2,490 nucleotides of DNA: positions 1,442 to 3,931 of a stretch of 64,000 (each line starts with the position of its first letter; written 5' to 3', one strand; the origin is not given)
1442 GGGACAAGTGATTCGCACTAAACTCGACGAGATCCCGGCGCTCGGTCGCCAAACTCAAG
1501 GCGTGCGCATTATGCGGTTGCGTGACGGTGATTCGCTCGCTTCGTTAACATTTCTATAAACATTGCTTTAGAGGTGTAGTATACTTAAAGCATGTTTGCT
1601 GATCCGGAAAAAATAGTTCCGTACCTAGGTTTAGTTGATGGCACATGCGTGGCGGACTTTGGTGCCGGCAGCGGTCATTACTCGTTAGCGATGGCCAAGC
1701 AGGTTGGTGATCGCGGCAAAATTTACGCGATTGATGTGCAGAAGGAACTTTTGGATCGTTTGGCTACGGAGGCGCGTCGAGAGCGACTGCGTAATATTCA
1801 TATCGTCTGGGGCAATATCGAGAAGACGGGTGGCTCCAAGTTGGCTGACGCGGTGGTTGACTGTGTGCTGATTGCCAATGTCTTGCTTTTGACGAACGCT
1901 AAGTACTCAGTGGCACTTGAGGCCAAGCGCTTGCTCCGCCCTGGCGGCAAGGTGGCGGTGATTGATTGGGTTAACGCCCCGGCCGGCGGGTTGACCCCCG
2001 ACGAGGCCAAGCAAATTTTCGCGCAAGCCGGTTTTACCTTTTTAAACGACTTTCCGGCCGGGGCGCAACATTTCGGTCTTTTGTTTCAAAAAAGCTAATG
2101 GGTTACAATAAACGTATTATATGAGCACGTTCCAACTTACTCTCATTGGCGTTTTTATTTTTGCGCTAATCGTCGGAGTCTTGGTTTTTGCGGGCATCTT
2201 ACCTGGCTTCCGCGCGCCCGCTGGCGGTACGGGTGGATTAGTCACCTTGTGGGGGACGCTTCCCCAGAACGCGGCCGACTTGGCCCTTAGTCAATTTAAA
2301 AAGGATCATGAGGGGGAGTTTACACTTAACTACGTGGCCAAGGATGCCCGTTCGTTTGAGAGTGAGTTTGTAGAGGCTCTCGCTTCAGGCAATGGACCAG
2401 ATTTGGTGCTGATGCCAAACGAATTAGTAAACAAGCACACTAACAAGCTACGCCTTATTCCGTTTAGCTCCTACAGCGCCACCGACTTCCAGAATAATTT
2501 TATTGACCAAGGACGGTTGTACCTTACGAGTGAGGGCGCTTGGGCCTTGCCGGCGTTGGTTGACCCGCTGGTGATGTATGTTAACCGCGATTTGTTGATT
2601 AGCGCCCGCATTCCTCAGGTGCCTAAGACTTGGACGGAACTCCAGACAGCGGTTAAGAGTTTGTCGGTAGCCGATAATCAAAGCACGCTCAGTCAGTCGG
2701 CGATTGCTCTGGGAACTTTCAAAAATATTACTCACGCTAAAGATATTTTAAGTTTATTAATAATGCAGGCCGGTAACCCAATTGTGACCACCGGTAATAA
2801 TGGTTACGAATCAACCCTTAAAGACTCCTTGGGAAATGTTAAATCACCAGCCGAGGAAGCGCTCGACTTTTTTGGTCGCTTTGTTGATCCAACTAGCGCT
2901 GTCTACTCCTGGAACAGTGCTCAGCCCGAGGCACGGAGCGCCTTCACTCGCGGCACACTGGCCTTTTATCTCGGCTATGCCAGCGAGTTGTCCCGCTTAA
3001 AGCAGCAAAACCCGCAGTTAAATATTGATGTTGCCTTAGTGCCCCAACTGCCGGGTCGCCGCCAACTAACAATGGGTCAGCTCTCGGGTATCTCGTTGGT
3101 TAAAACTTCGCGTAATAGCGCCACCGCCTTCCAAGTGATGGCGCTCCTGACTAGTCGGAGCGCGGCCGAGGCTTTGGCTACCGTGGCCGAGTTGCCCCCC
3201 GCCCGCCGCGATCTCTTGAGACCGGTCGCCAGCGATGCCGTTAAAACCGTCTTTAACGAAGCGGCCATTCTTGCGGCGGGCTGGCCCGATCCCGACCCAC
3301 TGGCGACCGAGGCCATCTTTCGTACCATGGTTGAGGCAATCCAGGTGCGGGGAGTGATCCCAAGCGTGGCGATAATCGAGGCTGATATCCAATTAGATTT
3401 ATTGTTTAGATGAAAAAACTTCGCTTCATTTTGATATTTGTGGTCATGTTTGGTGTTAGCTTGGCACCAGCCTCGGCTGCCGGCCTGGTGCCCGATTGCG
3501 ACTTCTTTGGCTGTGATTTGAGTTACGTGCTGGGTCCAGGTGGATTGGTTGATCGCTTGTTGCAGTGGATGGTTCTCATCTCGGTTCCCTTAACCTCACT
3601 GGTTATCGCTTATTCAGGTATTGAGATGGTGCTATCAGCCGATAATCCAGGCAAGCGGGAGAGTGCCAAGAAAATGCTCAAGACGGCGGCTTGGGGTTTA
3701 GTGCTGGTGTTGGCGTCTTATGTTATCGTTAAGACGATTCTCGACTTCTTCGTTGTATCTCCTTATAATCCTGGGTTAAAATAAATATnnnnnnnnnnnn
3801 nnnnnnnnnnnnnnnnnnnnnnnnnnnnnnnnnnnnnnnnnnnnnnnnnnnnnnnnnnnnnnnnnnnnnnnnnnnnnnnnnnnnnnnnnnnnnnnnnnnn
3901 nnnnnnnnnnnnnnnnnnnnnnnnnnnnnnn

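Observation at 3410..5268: Tandem array of five VirB2/TrbC-like (T4SS-pilin-like) small membrane-protein paralogs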

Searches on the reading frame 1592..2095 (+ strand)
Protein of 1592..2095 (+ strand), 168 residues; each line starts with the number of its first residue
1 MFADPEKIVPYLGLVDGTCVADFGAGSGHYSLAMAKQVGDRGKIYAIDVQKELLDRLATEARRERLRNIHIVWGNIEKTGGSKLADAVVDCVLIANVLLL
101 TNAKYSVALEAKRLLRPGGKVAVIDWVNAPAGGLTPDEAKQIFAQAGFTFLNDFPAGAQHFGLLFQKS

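Call 53: search_protein_families(library=ncbifam, proteins=[window:1592-2095:+], max_evalue=0.01)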
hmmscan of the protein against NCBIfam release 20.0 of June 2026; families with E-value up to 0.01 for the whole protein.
window:1592-2095:+ (168 aa): 44 families (the best 25 are shown)
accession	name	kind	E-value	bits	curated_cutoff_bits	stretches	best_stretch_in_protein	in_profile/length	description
NF008823.0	PRK11873.1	subfamily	1.3e-18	67.5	263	1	14-129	75-187/272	arsenite methyltransferase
NF041537.1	ArsM_AhpD_UU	exception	3.5e-15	55.7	510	1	15-141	75-196/345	arsenite methyltransferase/AhpD domain selenoprotein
NF047649.1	MTase_UXPK_star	exception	2.9e-14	52.8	460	1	15-142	76-198/283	methyltransferase/UXPK-star double selenoprotein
NF041536.1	ArsM_DUF2284_UU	exception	3.8e-12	45.3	575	1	16-128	76-185/459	arsenite methyltransferase/DUF2284 domain selenoprotein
NF052510.1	methyltran_MpqE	exception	7.4e-11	41.9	335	1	13-127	43-155/234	methyl-plastoquinone biosynthesis methyltransferase MpqE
TIGR02752.1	MenG_heptapren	equivalog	2.5e-10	40.3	419.85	1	14-125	43-151/231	demethylmenaquinone methyltransferase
NF001243.0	PRK00216.1-4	equivalog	7.4e-10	38.6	235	1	14-125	45-153/237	demethylmenaquinone methyltransferase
TIGR02469.1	CbiT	equivalog_domain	7.8e-10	39.1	78.3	1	11-89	14-89/124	precorrin-6Y C5,15-methyltransferase (decarboxylating) subunit CbiT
NF001240.0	PRK00216.1-1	equivalog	1.4e-09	37.4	378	1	14-127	61-172/251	bifunctional demethylmenaquinone methyltransferase/2-methoxy-6-polyprenyl-1,4-benzoquinol methylase UbiE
NF040538.1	methyl_ArsM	equivalog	2.2e-08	33.7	500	1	16-55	61-100/356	arsinothricin biosynthesis methyltransferase ArsM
NF001244.0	PRK00216.1-5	equivalog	2.7e-08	33.4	216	1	11-128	43-158/236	bifunctional demethylmenaquinone methyltransferase/2-methoxy-6-polyprenyl-1,4-benzoquinol methylase UbiE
NF043040.1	corrin_prot_MT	hypoth_equivalog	3.8e-08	33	180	1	16-129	41-153/216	corrinoid protein-associated methyltransferase CpaM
TIGR01934.1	MenG_MenH_UbiE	subfamily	1.3e-07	31.1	158.35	1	16-128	39-146/223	ubiquinone/menaquinone biosynthesis methyltransferase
NF045667.1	MTase_DVU1556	equivalog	2.8e-07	30.2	155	1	8-131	14-127/213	DVU_1556 family methyltransferase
NF053511.1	tRNA_U34_MnmM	equivalog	3e-07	30.2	135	1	16-69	17-71/183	tRNA 5-(aminomethyl)-2-thiouridylate-methyltransferase MnmM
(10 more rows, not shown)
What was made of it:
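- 1592..2098 (+): SAM-dependent methyltransferase. It is the conserved upstream neighbour of the SBP gene. This is context; a functional link is not shown. Methyltransferase family hits (call 53).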

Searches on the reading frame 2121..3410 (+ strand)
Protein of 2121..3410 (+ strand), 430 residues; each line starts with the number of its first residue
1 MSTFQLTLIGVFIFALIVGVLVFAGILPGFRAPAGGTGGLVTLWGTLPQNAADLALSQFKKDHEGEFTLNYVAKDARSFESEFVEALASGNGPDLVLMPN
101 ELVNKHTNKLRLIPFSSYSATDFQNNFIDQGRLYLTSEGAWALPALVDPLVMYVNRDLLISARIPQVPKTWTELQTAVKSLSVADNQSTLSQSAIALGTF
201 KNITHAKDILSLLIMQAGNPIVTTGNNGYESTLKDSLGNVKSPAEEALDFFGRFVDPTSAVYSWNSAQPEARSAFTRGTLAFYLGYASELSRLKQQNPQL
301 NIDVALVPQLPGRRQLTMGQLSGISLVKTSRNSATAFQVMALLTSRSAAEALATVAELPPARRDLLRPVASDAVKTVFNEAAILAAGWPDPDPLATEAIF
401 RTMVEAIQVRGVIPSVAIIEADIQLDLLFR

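Call 8: search_protein_families(library=pfam, proteins=[window:2121-3410:+], max_evalue=0.01)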
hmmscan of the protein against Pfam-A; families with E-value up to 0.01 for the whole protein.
window:2121-3410:+ (430 aa): 2 families
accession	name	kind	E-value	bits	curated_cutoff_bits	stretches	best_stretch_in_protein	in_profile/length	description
PF13416.11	SBP_bac_8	-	4.6e-20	73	27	1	57-367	4-267/279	Bacterial extracellular solute-binding protein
PF01547.30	SBP_bac_1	-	1e-17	65.6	26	1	53-349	12-306/307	Bacterial extracellular solute-binding protein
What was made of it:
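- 2121..3413 (+): Membrane-anchored solute-binding-protein-fold gene (SBP_bac_8 / SBP_bac_1). Its stop overlaps the start of p1 (ATGA). Pfam SBP_bac_8 E 4.6e-20 and SBP_bac_1 E 1e-17 (call 8).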

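Call 22: find_related_loci(query=A2, collection=genome_contigs, flank=10000)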
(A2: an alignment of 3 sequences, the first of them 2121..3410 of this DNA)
Query A2 (430 aa) in genome_contigs; peptide patterns used: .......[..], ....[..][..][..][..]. (x = any residue, [..] = any of these).
89 stretches matched a pattern; 71 encode a relative of the query (tblastn E <= 1e-3); 71 distinct loci.
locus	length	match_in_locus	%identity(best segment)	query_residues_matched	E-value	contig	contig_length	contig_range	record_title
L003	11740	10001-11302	43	1-430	2e-112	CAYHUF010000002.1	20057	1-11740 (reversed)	MAG TPA_asm: uncultured Candidatus Saccharibacteria bacterium isolate ERP119705_co16_430 genome assembly, contig: NODE_2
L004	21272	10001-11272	42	6-429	7e-107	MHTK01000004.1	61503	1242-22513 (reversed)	MAG: Candidatus Vogelbacteria bacterium RIFOXYD1_FULL_46_19 rifoxyd1_full_scaffold_124, whole genome shotgun sequence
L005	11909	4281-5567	41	1-428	5e-106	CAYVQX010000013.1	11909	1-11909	MAG TPA_asm: uncultured Candidatus Saccharibacteria bacterium isolate SRP135725_co1_167 genome assembly, contig: NODE_74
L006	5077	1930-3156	41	1-407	3e-106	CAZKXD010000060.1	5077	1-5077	MAG TPA_asm: uncultured Candidatus Saccharibacteria bacterium isolate binchicken_co251_982 genome assembly, contig: NODE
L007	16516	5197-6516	43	1-428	2e-104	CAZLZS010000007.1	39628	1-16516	MAG TPA_asm: uncultured Candidatus Saccharibacteria bacterium isolate binchicken_co38_1305 genome assembly, contig: NODE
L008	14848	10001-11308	40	1-429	2e-104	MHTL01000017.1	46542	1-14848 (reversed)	MAG: Candidatus Vogelbacteria bacterium RIFOXYD1_FULL_51_18 rifoxyd1_full_scaffold_574, whole genome shotgun sequence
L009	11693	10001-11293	39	2-430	1e-101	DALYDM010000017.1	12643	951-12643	MAG TPA_asm: Candidatus Paceibacterota bacterium isolate CTOTU14227 NODE_1145_length_12643_cov_5.396409, whole genome sh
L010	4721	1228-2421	42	1-394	4e-99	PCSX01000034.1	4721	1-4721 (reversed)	MAG: Candidatus Vogelbacteria bacterium CG22_combo_CG10-13_8_21_14_all_37_9 CG22_scaffold_11900_c, whole genome shotgun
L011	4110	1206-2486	39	1-430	6e-99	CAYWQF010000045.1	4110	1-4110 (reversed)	MAG TPA_asm: uncultured Candidatus Saccharibacteria bacterium isolate SRP292972_co3_134 genome assembly, contig: NODE_71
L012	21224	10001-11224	40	1-405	3e-97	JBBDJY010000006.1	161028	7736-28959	MAG: Candidatus Paceibacterota bacterium isolate LejiaA_44_14 Lejia_A_161_length_161028_cov_8, whole genome shotgun sequ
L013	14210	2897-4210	40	2-430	2e-97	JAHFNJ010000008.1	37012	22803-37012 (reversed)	MAG: Candidatus Nomurabacteria bacterium isolate nzgw478 NODE_992_length_37013_cov_5.247045, whole genome shotgun sequen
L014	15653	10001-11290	39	4-430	3e-96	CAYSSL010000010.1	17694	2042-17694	MAG TPA_asm: uncultured Candidatus Saccharibacteria bacterium isolate SRP286056_co2_136 genome assembly, contig: NODE_49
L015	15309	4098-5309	43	1-407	1e-95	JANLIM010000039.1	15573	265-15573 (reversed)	MAG: Candidatus Zambryskiibacteriota bacterium isolate S40-15 k99_442266, whole genome shotgun sequence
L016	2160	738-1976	41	1-408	4e-100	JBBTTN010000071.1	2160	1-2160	MAG: Patescibacteria group bacterium isolate H52-bin079 H52_bin079_000000000071, whole genome shotgun sequence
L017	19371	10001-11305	39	1-430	4e-95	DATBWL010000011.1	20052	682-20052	MAG TPA_asm: Candidatus Paceibacterota bacterium isolate SMAG_U7540 k141_1100689, whole genome shotgun sequence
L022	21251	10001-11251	40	4-422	1e-92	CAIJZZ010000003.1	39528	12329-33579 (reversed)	uncultured bacterium isolate AlinenLipids_bin-6792 genome assembly, contig: bin-6792:03/78, whole genome shotgun sequenc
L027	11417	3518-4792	40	1-428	3e-89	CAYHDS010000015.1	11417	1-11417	MAG TPA_asm: uncultured Candidatus Saccharibacteria bacterium isolate ERP119705_co10_85 genome assembly, contig: NODE_46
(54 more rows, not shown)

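Call 26: search_protein_families(library=pfam, proteins=[L003:4418-5101:+, L003:3101-4297:-, L003:1152-1748:+, L003:219-899:-, L004:6610-6903:+, L004:1923-3257:-, L004:13881-15236:-, L004:235-1395:-, L027:4808-7705:+, L022:11314-13611:+], max_evalue=0.001)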
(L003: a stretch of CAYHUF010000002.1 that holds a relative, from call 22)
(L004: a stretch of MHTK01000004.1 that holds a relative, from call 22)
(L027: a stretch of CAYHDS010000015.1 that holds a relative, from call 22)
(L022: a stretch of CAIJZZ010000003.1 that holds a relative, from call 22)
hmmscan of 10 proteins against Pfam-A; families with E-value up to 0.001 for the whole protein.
L003:4418-5101:+ (228 aa): 1 family
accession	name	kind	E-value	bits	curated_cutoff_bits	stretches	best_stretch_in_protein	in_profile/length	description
PF13483.12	Lactamase_B_3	-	6.2e-20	72.2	24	1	24-180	2-159/160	Beta-lactamase superfamily domain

L003:3101-4297:- (398 aa): 5 families
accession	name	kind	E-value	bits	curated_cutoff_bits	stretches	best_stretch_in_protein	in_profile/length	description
PF00575.29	S1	-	1.2e-42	144.5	22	4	225-293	4-74/74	S1 RNA binding domain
PF23459.1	S1_RRP5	-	8.1e-13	49.2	27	1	309-371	3-67/72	RRP5 S1 domain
PF21710.3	Spt6_S1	-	1e-08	35.8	27.5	0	240-291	31-83/91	Spt6, S1/OB domain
PF21543.3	CvfB_2nd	-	8.6e-06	26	27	0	264-293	49-75/76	Virulence regulatory factor CvfB, second domain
PF13509.12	S1_2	-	0.00022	21.7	21.8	0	225-259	1-35/61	S1 domain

L003:1152-1748:+ (199 aa): 1 family
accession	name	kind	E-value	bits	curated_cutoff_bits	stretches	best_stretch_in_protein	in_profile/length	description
PF01195.25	Pept_tRNA_hydro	-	1.1e-49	169.2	27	1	4-199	1-183/183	Peptidyl-tRNA hydrolase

L003:219-899:- (226 aa): 1 family
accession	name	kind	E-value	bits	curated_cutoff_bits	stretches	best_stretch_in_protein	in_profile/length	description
PF10502.14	Peptidase_S26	-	2.6e-42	145.1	22.9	1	50-206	2-166/168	Signal peptidase, peptidase S26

L004:6610-6903:+ (98 aa): 0 families

L004:1923-3257:- (444 aa): 3 families
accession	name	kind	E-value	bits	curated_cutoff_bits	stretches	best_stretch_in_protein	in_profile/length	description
PF13393.11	tRNA-synt_His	-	8.5e-33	114.3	25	1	23-335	1-308/308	Histidyl-tRNA synthetase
PF00587.30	tRNA-synt_2b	-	1.3e-13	51.8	29.3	1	81-200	1-124/179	tRNA synthetase class II core domain (G, H, P, S and T)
PF03129.25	HGTP_anticodon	-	2.4e-13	50.5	21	1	354-442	2-93/94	Anticodon binding domain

L004:13881-15236:- (451 aa): 1 family
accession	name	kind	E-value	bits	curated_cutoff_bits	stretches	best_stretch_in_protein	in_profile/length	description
PF01145.31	Band_7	-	4.2e-10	40.4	23.6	1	90-361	2-176/176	SPFH domain / Band 7 family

L004:235-1395:- (386 aa): 4 families
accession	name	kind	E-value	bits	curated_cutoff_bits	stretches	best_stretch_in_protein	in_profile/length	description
PF14450.12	FtsA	-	2.7e-25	89.6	31.8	1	206-351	1-127/127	Cell division protein FtsA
PF02491.25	SHS2_FTSA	-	4.3e-11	43.5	25.4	1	81-161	1-79/79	SHS2 domain inserted in FTSA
PF11104.14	PilM_2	-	6.7e-10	38.9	27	1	7-344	1-320/340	Type IV pilus assembly protein PilM;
PF06723.19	MreB_Mbl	-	4.3e-05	23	27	0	267-332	239-307/327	MreB/Mbl protein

L027:4808-7705:+ (966 aa): 4 families
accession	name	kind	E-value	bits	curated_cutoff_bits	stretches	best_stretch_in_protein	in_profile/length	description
PF16656.11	Pur_ac_phosph_N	-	1e-16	61.7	30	0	588-623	61-93/93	Purple acid Phosphatase, N-terminal domain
PF00041.27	fn3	-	5.4e-15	55.8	25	0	744-773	42-72/84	Fibronectin type III domain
PF18895.5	T4SS_pilin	-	3.2e-07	30.8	26.6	1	899-952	19-70/71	Type IV secretion system pilin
PF10179.15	NDNF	-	4.1e-05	24.1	27.3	0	88-126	88-123/127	Neuron-derived neurotrophic factor, first Fn(III) domain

L022:11314-13611:+ (766 aa): 2 families
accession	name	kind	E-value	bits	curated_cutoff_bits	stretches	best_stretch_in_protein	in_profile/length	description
PF18895.5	T4SS_pilin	-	2.7e-08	34.2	26.6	1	685-750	8-71/71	Type IV secretion system pilin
PF16656.11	Pur_ac_phosph_N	-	0.00063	20.7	30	0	85-137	28-78/93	Purple acid Phosphatase, N-terminal domain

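Call 53: search_protein_families(library=ncbifam, proteins=[window:2121-3410:+], max_evalue=0.01)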
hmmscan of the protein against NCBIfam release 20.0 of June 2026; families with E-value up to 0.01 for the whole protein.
window:2121-3410:+ (430 aa): 1 family
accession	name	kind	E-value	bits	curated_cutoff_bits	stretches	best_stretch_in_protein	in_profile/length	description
NF007011.0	PRK09474.1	equivalog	0.00018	20.4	291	1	63-337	53-305/396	maltose/maltodextrin ABC transporter substrate-binding protein MalE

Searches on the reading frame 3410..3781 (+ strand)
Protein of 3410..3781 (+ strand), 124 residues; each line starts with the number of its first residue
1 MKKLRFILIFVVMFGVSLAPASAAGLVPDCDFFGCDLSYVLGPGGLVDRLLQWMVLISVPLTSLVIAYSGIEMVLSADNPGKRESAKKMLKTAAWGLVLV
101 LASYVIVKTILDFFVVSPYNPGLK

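Call 3: search_protein_families(library=pfam, proteins=[window:3410-3781:+], max_evalue=1)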
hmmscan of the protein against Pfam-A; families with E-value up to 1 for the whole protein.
window:3410-3781:+ (124 aa): 2 families
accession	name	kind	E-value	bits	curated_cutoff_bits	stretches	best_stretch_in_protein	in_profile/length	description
PF18895.5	T4SS_pilin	-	4.2e-10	40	26.6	1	47-110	9-71/71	Type IV secretion system pilin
PF07786.18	HGSNAT_cat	-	0.026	14.5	22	1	52-108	38-95/222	Heparan-alpha-glucosaminide N-acetyltransferase, catalytic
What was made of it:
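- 3410..3784 (+): p1 (slot 1), 124 aa. Signal peptide (…APASA|AG), then a conserved LVPDC…C Cys pair, then helix-loop(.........)-helix. PF18895 at 40 bits (call 3).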

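Call 53: search_protein_families(library=ncbifam, proteins=[window:3410-3781:+], max_evalue=0.01)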
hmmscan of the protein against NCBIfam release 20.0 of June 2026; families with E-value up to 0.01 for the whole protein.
window:3410-3781:+ (124 aa): 1 family
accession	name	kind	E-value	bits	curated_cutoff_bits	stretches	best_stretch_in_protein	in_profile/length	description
NF045849.1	ICE_MMCAP2_0565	equivalog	5.3e-07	29.2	40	1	50-112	16-78/80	Mbov_0395 family pilin-like conjugal transfer protein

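Call 85: search_protein_families(library=pfam, alignment_id=A9, max_evalue=0.01)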
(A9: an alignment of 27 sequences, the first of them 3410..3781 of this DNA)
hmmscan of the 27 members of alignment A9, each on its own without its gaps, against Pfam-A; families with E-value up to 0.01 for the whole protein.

A. member 1, window:3410-3781:+ (124 aa): 1 family
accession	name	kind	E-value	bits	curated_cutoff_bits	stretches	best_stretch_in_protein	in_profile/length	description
PF18895.5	T4SS_pilin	-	4.2e-10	40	26.6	1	47-110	9-71/71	Type IV secretion system pilin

B. families by the number of members that match (of 27 scanned): 13 families
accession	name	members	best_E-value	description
PF18895.5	T4SS_pilin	27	2.7e-13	Type IV secretion system pilin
PF04956.18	TrbC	17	1.8e-06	TrbC/VIRB2 pilin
PF00001.26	7tm_1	2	0.00013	7 transmembrane receptor (rhodopsin family)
PF11139.14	SfLAP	1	0.0011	Sap, sulfolipid-1-addressing protein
PF07331.16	TctB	1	0.0017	Tripartite tricarboxylate transporter TctB family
PF06813.19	Nodulin-like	1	0.0034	Nodulin-like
PF13197.11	DUF4013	1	0.0037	Protein of unknown function (DUF4013)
PF11297.13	DUF3098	1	0.005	Protein of unknown function (DUF3098)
PF06679.17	DUF1180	1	0.0051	Membrane protein FAM174-like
PF05987.18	DUF898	1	0.0053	Bacterial protein of unknown function (DUF898)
PF10320.15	7TM_GPCR_Srsx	1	0.0068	Serpentine type 7TM GPCR chemoreceptor Srsx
PF22497.1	DUF6989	1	0.007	Domain of unknown function (DUF6989)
PF01529.25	DHHC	1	0.0092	DHHC palmitoyltransferase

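Call 87: search_protein_families(library=phrogs, proteins=[window:3410-3781:+], max_evalue=0.01)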
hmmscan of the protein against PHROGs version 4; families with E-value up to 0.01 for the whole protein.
window:3410-3781:+ (124 aa): 0 families
